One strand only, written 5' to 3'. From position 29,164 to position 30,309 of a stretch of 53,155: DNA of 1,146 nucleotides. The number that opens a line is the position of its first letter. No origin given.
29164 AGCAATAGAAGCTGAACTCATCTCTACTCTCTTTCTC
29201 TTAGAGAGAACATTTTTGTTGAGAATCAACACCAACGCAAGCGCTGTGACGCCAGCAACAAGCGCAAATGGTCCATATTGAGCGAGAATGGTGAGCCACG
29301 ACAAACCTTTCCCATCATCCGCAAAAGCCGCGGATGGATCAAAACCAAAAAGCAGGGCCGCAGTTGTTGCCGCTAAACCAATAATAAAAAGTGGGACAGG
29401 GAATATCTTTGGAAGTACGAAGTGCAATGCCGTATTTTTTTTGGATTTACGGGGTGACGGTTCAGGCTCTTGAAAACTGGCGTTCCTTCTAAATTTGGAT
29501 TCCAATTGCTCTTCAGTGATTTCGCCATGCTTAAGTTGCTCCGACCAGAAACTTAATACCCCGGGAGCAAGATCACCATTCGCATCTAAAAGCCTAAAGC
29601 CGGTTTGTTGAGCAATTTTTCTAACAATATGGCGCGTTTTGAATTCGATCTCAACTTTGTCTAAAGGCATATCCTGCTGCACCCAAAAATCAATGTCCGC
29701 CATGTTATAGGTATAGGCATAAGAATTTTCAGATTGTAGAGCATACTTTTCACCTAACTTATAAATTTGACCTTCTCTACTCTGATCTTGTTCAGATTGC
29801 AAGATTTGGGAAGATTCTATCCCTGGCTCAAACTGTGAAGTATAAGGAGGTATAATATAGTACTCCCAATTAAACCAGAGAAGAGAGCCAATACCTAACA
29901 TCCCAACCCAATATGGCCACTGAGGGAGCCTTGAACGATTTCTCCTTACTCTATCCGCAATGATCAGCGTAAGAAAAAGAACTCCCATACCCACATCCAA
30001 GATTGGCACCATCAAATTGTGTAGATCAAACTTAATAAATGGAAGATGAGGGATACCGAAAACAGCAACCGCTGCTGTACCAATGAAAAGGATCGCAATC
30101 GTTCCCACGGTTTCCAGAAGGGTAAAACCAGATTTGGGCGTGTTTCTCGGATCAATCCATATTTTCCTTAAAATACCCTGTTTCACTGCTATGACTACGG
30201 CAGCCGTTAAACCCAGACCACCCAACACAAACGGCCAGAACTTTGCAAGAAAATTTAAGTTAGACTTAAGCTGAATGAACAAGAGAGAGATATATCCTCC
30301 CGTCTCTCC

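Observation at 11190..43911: Seven internal prepilin-type (class III signal) motifs, G|F[TSA]L.E plus a hydrophobic helix, punctuate the two giant proteins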

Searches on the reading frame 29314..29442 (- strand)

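Call 48: search_protein_families(library=pfam, proteins=[window:29314-29442:-], max_evalue=10)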
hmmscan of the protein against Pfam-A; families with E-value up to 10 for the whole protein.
seq(43 aa): 1 family
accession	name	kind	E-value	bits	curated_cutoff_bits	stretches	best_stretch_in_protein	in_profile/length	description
PF04588.18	HIG_1_N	-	0.029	15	22.4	1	17-34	3-20/52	Hypoxia induced protein conserved region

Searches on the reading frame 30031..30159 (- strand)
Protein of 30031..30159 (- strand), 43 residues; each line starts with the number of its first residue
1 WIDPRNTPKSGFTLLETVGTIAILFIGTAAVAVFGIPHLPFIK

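Call 9: search_protein_families(library=pfam, proteins=[window:30031-30159:-], max_evalue=10)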
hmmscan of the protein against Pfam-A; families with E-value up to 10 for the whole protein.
seq(43 aa): 1 family
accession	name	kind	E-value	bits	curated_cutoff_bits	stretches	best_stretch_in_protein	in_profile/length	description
PF07963.17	N_methyl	-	0.0008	19.3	21.2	1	9-31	4-26/27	Prokaryotic N-terminal methylation motif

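Call 10: search_protein_families(library=ncbifam, proteins=[window:30031-30159:-], max_evalue=10)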
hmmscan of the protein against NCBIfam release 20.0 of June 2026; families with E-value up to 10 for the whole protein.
seq(43 aa): 1 family
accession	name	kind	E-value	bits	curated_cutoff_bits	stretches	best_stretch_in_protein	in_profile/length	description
TIGR02532.1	IV_pilin_GFxxxE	domain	0.89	9.5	16.3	1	10-29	2-21/24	prepilin-type N-terminal cleavage/methylation domain-containing protein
